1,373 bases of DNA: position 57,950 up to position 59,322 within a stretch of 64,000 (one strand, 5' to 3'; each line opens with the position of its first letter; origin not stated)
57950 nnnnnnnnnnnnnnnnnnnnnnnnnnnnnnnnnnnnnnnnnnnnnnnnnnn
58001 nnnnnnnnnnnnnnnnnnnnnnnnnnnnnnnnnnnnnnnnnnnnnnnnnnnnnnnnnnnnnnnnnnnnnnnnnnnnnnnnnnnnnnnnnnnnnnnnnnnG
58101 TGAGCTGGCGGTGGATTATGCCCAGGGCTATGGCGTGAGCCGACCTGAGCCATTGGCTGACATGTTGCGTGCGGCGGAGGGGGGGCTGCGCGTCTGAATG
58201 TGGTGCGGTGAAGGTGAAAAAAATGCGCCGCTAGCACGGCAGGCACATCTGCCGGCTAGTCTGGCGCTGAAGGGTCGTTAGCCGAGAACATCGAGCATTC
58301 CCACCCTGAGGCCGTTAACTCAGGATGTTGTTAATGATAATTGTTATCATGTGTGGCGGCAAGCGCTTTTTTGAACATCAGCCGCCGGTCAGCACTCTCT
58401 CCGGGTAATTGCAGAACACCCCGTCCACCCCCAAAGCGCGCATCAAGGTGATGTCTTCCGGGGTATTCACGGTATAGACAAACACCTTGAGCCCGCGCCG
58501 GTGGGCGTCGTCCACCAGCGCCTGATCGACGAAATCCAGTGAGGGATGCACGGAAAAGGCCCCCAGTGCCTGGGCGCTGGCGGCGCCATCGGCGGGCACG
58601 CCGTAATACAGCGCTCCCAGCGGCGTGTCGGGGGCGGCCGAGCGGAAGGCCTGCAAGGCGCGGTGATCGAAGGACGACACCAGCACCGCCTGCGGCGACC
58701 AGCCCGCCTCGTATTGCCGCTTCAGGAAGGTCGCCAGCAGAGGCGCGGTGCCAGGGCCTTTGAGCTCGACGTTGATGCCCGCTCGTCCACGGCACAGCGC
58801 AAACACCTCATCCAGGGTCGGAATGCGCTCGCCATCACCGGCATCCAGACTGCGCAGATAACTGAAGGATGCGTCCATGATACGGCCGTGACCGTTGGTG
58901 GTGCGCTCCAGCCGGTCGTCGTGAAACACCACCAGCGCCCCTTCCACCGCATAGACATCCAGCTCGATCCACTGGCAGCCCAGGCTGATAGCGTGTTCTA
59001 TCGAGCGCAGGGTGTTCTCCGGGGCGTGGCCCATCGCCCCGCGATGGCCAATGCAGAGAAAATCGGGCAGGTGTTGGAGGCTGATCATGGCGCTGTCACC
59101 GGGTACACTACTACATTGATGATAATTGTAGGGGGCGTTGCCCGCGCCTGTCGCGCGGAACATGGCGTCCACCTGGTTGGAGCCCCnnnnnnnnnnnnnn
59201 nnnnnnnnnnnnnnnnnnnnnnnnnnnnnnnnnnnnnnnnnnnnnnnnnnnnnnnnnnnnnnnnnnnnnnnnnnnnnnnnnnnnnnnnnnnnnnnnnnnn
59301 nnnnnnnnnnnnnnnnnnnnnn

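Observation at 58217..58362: ORF-less Fur box + sigma70 promoter + intrinsic terminator between convergent genes: candidate iron-responsive sRNA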

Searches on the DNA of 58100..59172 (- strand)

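Call 4: search_rna_families(source=window, start=58100, end=58500, threshold=evalue, max_evalue=10, show_alignments=3)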
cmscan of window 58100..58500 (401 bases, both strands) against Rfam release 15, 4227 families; matches with E-value up to 10: 2.
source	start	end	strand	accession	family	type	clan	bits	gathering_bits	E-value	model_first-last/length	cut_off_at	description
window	58154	58254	+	RF01031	mir-639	Gene; miRNA;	-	17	100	6.8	1-98/98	no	mir-639 microRNA precursor family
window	58218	58271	+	RF02628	Hrs1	Gene; sRNA;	-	14.2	56.4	3.8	1-74/74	no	Hfq-regulated sRNA 1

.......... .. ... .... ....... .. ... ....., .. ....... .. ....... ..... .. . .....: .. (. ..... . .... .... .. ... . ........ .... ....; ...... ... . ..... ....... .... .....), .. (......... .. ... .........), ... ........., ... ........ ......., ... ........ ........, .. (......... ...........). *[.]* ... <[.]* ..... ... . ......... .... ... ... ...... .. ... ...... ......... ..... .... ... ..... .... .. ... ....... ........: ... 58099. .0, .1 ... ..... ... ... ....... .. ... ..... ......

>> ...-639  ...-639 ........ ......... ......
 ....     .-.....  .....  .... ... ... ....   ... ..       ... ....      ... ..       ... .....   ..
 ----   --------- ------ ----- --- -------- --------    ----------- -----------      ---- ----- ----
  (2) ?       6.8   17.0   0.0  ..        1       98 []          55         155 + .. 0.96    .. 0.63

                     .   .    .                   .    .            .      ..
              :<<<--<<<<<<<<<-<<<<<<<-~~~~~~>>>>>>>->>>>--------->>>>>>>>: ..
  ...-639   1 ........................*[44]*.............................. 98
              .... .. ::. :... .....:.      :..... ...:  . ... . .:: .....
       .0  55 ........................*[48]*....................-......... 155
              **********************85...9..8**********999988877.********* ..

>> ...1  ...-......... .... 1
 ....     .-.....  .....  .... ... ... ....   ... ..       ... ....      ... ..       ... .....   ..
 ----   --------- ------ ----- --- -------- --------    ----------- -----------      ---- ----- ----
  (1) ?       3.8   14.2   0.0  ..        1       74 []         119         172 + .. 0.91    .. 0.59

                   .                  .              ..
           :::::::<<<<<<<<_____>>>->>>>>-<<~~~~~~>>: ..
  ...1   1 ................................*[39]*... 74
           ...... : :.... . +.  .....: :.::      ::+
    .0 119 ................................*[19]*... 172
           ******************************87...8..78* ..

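Call 47: build_rna_model(alignment_id=A2)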
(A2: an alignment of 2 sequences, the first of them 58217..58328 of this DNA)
Model R1 built from alignment A2 (2 sequences, 115 columns); structure: RNAalifold consensus.
model positions 115; base pairs 30; branch points 2; effective number of sequences 0.92; information 0.59 bits per position. Calibrated on 0.2 Mb of random sequence (short: E-values are rough).
structure used (alignment columns):
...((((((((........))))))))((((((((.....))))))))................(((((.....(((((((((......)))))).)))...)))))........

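Call 48: search_with_rna_model(model_id=R1, sources=[window, L001, L002, L003, L004, L005, L006, L007, L008, L009, L010, L011, L012, L013, L014, L015, L016, L017, L018, L019, L020, L021, L022, L023, L024, L025, L026, L027, L028, L029, L030, L031, L032, L033, L034, L035, L036, L037, L038, L039, L040, L041, L042, L043, L044, L045, L046, L047, L048, L049], max_evalue=10)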
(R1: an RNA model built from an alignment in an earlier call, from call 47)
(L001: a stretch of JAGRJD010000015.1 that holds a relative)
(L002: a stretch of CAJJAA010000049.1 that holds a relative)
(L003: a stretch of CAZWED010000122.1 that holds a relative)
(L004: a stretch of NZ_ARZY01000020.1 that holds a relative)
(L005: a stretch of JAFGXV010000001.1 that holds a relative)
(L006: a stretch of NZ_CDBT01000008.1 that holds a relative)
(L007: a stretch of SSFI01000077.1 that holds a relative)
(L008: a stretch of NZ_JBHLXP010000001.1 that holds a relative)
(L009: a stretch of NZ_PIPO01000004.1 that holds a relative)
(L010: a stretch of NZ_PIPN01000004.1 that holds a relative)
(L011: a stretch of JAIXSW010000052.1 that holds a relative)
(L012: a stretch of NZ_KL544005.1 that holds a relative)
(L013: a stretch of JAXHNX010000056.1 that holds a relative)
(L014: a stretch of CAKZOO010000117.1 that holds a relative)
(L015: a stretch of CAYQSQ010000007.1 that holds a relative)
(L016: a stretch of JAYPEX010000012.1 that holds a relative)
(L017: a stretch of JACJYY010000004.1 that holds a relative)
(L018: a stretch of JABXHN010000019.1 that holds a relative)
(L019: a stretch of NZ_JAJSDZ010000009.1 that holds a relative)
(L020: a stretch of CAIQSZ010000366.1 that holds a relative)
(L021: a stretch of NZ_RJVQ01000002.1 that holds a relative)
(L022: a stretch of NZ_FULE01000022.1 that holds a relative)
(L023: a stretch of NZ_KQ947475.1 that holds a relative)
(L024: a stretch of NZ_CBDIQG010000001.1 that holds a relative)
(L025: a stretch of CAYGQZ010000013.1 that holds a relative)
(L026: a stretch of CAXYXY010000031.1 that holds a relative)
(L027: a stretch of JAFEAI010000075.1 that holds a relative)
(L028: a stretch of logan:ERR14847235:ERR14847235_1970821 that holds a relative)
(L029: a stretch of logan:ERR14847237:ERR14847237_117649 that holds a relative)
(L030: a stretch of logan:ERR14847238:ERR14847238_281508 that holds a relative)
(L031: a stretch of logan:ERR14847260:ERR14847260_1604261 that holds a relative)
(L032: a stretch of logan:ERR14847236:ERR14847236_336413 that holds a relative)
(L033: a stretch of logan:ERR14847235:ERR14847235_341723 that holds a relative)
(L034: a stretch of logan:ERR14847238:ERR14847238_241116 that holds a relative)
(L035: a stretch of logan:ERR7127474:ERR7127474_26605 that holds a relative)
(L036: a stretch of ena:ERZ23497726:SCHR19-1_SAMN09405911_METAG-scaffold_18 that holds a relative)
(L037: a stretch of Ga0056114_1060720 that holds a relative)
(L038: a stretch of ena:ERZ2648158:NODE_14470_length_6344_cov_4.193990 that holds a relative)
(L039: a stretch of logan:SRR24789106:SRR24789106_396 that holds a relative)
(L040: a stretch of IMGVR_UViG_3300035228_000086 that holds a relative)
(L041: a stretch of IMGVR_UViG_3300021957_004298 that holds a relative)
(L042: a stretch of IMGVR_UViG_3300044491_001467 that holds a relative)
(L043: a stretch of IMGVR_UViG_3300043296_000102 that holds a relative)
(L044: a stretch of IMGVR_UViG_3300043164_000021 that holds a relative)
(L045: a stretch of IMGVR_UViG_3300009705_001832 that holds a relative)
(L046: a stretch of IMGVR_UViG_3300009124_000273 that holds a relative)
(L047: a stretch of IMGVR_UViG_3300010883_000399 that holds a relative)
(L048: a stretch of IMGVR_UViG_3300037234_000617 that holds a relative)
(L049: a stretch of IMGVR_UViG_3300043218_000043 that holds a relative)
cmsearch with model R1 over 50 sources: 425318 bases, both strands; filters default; matches with E-value up to 10: 6.
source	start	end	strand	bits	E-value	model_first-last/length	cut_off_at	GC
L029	2198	2311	+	132.9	8.1e-33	1-115/115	no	0.55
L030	1868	1981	+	132.9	8.1e-33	1-115/115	no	0.55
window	58217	58329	-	128.8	9.5e-32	1-115/115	no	0.57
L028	1010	1122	+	128.8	9.5e-32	1-115/115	no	0.57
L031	1052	1156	+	117.2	1.2e-28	1-106/115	3'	0.58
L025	6721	6741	-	9.2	5.3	77-97/115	no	0.67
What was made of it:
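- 58217..58328 (-): Predicted sRNA of about 110 nt. The transcription start is inferred at about 58326-58329 from the position of the -10 hexamer. Covariance model R1 scores 129-133 bits on both lineages and finds nothing else (call 48).
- On PrrF/ArrF (RF00444): Model R1 finds a single copy in the 64-kb window (call 48).
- Closest known: PrrF1/PrrF2 of Pseudomonas and ArrF of Azotobacter. Different: There is a single copy rather than a tandem pair (call 48).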

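Call 50: search_rna_families(source=L029, start=2100, end=2400, threshold=evalue, max_evalue=10)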
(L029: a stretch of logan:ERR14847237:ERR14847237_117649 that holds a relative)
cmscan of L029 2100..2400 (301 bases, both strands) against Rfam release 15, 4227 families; matches with E-value up to 10: 23.
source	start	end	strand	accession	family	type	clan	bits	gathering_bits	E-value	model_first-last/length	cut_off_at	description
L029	2333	2397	-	RF00368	sroB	Gene; sRNA;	-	22.5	44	1.1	1-83/83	no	sroB RNA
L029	2333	2386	-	RF02278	Betaproteobacteria_toxic_sRNA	Gene; sRNA;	-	18.7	50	0.16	1-64/64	no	Betaproteobacteria toxic small RNA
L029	2333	2400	-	RF00513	Trp_leader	Cis-reg; leader;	-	18.7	41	0.21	24-100/100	5'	Tryptophan operon leader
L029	2336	2361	-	RF02701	PsrR1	Gene; sRNA;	-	18.6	42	0.34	54-79/79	no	Photosynthesis regulatory RNA1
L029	2337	2362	-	RF01519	CC0196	Gene; sRNA;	-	18.5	35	0.056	33-58/58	no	Caulobacter sRNA CC0196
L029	2291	2369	+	RF02869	ncS025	Gene; sRNA;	-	18.1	46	0.51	1-85/85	no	Burkholderia sRNA 25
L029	2260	2368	+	RF02837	anti-hemB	Gene; sRNA;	-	17.9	49.5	0.062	1-81/81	no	Burkholderia RNA 7 (anti-hemB)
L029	2333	2400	-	RF01772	rnk_pseudo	Cis-reg; leader;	-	17.9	55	0.99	37-108/108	5'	Pseudomonas rnk leader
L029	2339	2362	+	RF01772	rnk_pseudo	Cis-reg; leader;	-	17.2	55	1.4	75-98/108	no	Pseudomonas rnk leader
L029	2341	2360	+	RF01322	CRISPR-DR9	Gene; CRISPR;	-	17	45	0.36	6-25/37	no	CRISPR RNA direct repeat element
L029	2337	2373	-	RF00520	ybhL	Cis-reg; leader;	-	17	50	1.8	1-73/73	no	ybhL leader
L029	2334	2397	-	RF02891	AgrB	Gene; antisense;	-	16.8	40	2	21-84/84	no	ArsR-gov region gene B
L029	2270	2362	+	RF02236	asX2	Gene; sRNA;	-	16.6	70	0.59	1-87/87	no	Xanthomonas sRNA asX2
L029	2333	2384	-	RF02837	anti-hemB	Gene; sRNA;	-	15.9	49.5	0.23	1-81/81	no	Burkholderia RNA 7 (anti-hemB)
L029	2341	2360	-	RF01322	CRISPR-DR9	Gene; CRISPR;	-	15.5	45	1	6-25/37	no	CRISPR RNA direct repeat element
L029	2332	2400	-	RF00506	Thr_leader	Cis-reg; leader;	-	15.5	55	1.7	47-118/118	5'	Threonine operon leader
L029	2327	2400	-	RF00121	MicC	Gene; sRNA;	-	15.2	90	9.1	43-123/123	5'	MicC RNA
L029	2333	2382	+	RF02628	Hrs1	Gene; sRNA;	-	15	56.4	1.8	1-74/74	no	Hfq-regulated sRNA 1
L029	2333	2400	-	RF00079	OmrA-B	Gene; sRNA;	-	14.8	40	2.5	24-87/87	5'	OmrA-B family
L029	2338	2395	-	RF01116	Yfr1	Gene; sRNA;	-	14.3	38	1.9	1-59/59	no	Cyanobacterial functional RNA 1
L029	2194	2230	+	RF00778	MIR473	Gene; miRNA;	-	12.7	52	6.7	1-84/84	no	MIR473 microRNA precursor family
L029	2277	2317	+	RF00519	suhB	Gene; sRNA;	CL00108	11.2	41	10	1-77/77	no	Makes More Granules Regulator RNA (mmgR)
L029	2260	2400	+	RF03018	RT-15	Gene; sRNA;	-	10.8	82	2.5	1-173/192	3'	RT-15 RNA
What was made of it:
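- On Other Rfam iron sRNAs (NrrF, HrrF, FsrA, IsaR1 and the rest of the 4227 families): Only sub-threshold terminator-type noise was found (calls 4, 50).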

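Call 51: search_dna_similar(query=window:58217-58365:-, collection=plasmids, mode=distant, max_evalue=0.01)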
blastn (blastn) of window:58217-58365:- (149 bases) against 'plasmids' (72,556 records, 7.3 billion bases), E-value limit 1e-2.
No match.
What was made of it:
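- Tried and rejected: blastn against the plasmid collection found nothing (call 51).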

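Call 54: search_with_rna_model(model_id=R1, sources=[L050], max_evalue=10, filters=off)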
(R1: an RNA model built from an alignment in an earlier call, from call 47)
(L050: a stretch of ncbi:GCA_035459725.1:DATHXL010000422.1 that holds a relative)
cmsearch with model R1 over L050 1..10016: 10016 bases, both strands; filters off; matches with E-value up to 10: 13.
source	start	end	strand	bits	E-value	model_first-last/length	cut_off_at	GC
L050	756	862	-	9.1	0.13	1-115/115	no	0.61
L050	7921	7963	+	8.9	0.15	65-107/115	no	0.7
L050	5247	5282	-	5.3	1.3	67-105/115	no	0.78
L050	6946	6968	-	4.8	1.8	76-98/115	no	0.91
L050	2085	2136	-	4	2.9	1-115/115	no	0.48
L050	8984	9061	+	3.3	4.5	1-115/115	no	0.63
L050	109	134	-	3.3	4.6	75-100/115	no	0.62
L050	1869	1896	-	3.1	4.9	58-107/115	no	0.79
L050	3193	3243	+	2.8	6.2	68-104/115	no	0.75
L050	2483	2499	+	2.7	6.4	30-46/115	no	0.65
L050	8628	8680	+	2.4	7.6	1-115/115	no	0.51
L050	7036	7145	-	2.4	7.7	1-115/115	no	0.71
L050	1140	1156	+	2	9.8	78-95/115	no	0.94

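Call 73: search_with_rna_model(model_id=R1, sources=[L051], max_evalue=10, filters=off)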
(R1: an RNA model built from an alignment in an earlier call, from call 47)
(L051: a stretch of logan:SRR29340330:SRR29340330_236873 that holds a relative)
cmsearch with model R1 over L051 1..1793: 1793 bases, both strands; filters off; matches with E-value up to 10: 17.
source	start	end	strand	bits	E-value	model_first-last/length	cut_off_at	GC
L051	1695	1777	+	5.8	0.17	1-115/115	no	0.48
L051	855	878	+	3.3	0.8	76-98/115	no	0.42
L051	1358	1374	+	2.2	1.6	78-95/115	no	0.47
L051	1327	1392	-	1.7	2.1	1-115/115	no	0.42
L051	409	490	+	0.9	3.4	1-115/115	no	0.49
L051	1469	1481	-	0.6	4.3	32-44/115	no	0.38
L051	974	997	-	0.5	4.4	76-98/115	no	0.62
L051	1299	1311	-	0.4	4.7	32-44/115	no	0.31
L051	1003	1060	+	0.4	4.7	1-115/115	no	0.64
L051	686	700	-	0.1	5.5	31-45/115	no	0.27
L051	1164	1189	+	0.1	5.7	1-115/115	no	0.42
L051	1225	1238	+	-0.1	6.5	1-115/115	no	0.21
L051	248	262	-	-0.5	8.4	31-45/115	no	0.6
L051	496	622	+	-0.6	8.5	1-115/115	no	0.47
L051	1263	1281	+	-0.6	8.5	1-115/115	no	0.32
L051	1191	1199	+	-0.7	9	1-115/115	no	0.11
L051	1391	1402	+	-0.7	9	1-115/115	no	0.08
